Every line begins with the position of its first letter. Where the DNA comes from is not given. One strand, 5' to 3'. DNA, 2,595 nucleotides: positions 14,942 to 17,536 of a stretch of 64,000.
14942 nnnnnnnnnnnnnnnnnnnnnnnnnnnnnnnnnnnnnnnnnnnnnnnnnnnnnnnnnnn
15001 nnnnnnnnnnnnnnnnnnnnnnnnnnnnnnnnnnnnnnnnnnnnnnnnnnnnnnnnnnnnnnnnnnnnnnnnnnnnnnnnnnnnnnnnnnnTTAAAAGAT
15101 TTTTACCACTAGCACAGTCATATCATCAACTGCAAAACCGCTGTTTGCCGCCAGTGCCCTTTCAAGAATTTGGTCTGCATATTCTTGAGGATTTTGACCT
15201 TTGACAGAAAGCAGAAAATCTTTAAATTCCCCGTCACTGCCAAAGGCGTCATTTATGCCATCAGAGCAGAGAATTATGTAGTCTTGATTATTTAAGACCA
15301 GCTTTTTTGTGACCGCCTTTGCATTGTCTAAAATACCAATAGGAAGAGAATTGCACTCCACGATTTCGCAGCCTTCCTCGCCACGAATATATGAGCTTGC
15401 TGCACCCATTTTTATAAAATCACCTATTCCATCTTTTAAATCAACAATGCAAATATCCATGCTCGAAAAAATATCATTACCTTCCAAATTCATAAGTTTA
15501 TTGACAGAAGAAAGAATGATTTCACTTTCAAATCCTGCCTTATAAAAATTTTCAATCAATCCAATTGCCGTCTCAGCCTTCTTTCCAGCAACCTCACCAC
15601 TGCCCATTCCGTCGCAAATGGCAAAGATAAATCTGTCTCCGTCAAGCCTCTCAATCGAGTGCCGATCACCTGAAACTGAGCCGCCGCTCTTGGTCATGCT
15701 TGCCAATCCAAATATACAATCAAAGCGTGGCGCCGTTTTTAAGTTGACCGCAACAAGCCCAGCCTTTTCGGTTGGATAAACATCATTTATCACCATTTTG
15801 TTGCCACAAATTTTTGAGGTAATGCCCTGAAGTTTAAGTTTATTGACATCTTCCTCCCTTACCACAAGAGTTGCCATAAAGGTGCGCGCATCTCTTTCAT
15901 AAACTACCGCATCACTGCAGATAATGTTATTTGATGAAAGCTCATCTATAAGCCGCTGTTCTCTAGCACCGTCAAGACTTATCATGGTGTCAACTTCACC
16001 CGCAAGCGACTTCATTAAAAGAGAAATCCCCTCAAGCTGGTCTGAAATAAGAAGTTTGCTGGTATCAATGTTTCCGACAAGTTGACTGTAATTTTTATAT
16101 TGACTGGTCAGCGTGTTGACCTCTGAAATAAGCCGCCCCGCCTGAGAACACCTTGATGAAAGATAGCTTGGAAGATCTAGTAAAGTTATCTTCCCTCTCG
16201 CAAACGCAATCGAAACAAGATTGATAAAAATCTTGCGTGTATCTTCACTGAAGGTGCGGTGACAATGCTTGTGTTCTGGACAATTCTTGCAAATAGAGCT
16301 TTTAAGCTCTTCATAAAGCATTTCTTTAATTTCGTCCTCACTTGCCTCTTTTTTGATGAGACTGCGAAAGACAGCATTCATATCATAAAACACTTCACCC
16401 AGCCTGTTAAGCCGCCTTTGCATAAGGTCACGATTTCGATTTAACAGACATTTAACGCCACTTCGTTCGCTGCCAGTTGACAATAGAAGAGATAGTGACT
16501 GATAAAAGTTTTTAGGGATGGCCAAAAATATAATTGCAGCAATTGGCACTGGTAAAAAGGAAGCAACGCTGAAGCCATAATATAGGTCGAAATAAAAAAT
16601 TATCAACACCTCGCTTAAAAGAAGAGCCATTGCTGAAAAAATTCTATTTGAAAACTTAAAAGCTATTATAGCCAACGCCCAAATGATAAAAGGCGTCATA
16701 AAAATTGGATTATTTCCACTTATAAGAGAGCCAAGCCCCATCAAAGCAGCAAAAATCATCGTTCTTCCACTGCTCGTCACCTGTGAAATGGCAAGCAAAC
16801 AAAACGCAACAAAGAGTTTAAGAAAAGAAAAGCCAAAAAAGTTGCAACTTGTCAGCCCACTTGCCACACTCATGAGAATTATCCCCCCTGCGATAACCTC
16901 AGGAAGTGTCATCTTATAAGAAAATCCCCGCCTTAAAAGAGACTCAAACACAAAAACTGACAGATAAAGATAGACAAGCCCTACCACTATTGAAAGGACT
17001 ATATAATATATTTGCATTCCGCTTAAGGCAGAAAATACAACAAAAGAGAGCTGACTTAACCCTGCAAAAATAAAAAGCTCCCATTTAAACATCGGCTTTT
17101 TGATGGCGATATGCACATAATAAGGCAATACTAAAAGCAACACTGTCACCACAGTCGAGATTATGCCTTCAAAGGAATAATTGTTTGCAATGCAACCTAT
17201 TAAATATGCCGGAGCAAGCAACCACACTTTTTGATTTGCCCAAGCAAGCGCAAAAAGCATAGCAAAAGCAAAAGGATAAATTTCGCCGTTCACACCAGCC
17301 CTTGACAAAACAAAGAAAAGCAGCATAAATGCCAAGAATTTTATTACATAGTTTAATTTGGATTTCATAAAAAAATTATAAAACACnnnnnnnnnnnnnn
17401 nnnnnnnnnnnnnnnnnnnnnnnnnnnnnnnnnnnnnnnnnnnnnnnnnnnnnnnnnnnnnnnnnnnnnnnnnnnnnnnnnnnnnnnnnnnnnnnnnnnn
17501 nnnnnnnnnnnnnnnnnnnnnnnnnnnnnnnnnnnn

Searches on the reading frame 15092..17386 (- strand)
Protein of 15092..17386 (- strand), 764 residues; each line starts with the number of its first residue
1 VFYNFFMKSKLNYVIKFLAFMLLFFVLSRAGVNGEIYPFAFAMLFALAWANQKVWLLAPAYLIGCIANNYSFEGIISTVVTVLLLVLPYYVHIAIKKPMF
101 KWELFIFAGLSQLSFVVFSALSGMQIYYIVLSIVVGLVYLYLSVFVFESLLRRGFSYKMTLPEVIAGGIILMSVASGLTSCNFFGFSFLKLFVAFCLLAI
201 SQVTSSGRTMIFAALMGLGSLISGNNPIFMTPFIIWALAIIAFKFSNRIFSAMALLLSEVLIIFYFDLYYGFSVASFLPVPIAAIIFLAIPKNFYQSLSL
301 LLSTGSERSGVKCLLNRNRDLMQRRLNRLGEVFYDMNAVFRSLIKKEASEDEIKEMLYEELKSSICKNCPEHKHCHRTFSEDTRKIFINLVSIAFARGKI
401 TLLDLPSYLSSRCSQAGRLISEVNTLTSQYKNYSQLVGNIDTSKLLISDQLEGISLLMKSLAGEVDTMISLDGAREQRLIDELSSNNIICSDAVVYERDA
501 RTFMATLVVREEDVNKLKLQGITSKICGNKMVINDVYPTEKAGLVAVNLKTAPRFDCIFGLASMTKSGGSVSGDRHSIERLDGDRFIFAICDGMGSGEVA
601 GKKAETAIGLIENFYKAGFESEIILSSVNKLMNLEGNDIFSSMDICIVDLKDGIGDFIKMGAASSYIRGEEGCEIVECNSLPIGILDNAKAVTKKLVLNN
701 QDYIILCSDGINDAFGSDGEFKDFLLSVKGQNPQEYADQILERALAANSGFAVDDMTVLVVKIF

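Call 38: search_protein_families(library=pfam, proteins=[window:15092-17386:-], max_evalue=0.01)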
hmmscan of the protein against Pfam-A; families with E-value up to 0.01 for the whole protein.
window:15092-17386:- (764 aa): 3 families
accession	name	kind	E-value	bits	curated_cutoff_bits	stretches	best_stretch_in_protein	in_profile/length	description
PF19732.4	SpoIIE_N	-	6.9e-34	117.8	27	1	15-570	39-604/605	Stage II sporulation protein E N-terminal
PF07228.17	SpoIIE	-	1.3e-25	90.9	25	1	582-763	1-191/192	Stage II sporulation protein E (SpoIIE)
PF13672.11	PP2C_2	-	0.0007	19.6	24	0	567-623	7-62/209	Protein phosphatase 2C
